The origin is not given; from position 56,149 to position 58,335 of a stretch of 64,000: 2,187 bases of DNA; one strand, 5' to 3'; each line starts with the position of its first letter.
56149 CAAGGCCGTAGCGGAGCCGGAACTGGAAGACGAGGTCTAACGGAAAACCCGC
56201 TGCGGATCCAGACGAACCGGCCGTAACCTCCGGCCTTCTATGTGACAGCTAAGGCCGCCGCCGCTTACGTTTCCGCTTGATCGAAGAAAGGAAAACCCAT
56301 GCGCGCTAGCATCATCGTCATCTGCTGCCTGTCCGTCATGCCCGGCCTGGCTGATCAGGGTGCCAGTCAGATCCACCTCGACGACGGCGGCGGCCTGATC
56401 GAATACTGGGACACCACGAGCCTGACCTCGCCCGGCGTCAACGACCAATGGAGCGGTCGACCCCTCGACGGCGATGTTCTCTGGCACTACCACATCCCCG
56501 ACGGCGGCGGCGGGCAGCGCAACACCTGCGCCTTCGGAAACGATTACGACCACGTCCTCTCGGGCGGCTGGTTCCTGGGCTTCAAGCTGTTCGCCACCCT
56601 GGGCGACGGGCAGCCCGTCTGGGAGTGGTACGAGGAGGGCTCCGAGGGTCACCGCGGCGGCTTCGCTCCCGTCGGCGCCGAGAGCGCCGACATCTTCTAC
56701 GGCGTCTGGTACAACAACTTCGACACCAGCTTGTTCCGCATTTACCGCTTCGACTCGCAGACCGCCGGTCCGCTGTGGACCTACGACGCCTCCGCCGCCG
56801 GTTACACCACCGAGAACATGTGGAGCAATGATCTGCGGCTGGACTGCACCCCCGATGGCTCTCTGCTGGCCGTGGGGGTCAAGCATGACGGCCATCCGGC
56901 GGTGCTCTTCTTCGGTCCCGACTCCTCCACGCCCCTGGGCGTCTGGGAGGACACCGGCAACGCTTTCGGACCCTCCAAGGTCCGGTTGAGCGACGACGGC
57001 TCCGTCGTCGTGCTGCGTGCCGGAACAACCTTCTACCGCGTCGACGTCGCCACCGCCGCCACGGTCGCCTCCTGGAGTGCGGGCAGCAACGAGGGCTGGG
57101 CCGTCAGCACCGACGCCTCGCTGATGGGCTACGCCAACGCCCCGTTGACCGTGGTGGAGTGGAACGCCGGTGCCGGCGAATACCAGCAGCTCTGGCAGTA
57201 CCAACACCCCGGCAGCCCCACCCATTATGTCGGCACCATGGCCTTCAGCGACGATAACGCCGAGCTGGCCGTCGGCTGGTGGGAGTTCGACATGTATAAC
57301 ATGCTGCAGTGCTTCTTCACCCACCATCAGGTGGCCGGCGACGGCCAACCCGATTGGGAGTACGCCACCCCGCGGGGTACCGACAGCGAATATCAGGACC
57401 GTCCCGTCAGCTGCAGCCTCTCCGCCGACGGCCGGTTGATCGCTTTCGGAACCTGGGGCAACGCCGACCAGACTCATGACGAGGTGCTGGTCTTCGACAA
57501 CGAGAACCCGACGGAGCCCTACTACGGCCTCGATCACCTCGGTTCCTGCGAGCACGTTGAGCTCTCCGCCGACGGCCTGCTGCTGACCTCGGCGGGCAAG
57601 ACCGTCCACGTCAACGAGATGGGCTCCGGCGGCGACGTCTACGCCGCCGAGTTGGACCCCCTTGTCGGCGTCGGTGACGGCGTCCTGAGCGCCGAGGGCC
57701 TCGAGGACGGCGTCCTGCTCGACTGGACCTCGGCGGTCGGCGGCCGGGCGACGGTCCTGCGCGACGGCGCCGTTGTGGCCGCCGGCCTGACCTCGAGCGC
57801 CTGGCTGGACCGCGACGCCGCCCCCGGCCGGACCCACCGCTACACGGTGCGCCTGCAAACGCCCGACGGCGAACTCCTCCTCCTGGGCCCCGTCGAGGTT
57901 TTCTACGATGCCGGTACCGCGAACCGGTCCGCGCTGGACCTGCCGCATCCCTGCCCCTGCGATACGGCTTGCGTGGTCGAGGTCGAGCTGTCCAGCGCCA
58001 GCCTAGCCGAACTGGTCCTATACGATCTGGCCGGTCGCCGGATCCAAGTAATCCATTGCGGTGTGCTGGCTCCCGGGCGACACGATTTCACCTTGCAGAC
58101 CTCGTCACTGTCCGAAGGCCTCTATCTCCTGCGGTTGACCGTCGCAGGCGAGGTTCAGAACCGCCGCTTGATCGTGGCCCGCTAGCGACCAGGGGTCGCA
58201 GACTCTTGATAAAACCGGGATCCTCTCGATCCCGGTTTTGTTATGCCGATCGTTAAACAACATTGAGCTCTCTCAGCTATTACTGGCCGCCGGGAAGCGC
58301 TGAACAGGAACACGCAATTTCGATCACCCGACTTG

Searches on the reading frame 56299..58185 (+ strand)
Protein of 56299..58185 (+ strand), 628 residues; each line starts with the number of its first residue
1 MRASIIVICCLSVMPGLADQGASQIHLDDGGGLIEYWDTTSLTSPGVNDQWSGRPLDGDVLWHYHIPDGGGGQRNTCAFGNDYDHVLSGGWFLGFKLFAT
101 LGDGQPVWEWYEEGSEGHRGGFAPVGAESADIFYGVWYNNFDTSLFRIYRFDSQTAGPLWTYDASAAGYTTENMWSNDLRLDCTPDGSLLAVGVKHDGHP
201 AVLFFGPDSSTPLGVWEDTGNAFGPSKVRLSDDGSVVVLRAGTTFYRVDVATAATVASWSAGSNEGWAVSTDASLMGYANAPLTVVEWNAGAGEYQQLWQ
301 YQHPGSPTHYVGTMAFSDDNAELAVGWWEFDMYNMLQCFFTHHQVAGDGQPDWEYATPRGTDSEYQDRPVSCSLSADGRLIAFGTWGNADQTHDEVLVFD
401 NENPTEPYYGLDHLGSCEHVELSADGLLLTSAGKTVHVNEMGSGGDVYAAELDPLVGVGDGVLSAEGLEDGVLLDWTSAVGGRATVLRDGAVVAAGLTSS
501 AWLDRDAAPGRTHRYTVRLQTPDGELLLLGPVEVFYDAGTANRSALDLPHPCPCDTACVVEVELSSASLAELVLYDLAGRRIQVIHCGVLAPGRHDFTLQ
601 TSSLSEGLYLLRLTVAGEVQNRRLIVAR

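Call 3: search_protein_families(library=pfam, proteins=[window:56299-58185:+], max_evalue=0.1)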
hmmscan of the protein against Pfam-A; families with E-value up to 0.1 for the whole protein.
window:56299-58185:+ (628 aa): 2 families
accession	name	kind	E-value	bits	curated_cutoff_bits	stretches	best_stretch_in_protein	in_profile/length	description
PF18962.6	Por_Secre_tail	-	0.014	16.1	27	1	551-626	3-75/75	Secretion system C-terminal sorting domain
PF13860.13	FlgD_ig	-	0.047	14.1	27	0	561-614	15-74/79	FlgD Ig-like domain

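Call 4: search_protein_families(library=phrogs, proteins=[window:56299-58185:+], max_evalue=0.1)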
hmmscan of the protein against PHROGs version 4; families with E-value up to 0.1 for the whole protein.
window:56299-58185:+ (628 aa): 0 families

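Call 36: search_protein_families(library=ncbifam, proteins=[window:56299-58185:+], max_evalue=0.1)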
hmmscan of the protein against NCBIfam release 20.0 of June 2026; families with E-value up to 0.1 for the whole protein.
window:56299-58185:+ (628 aa): 2 families
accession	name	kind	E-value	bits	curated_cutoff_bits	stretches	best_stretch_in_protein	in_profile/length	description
TIGR04183.1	Por_Secre_tail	domain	1.1e-05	25.3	23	1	559-626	10-71/72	T9SS type A sorting domain-containing protein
NF038113.1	T9SSA_dep_M36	equivalog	0.075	11.1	885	1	550-626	796-868/869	T9SS-dependent M36 family metallopeptidase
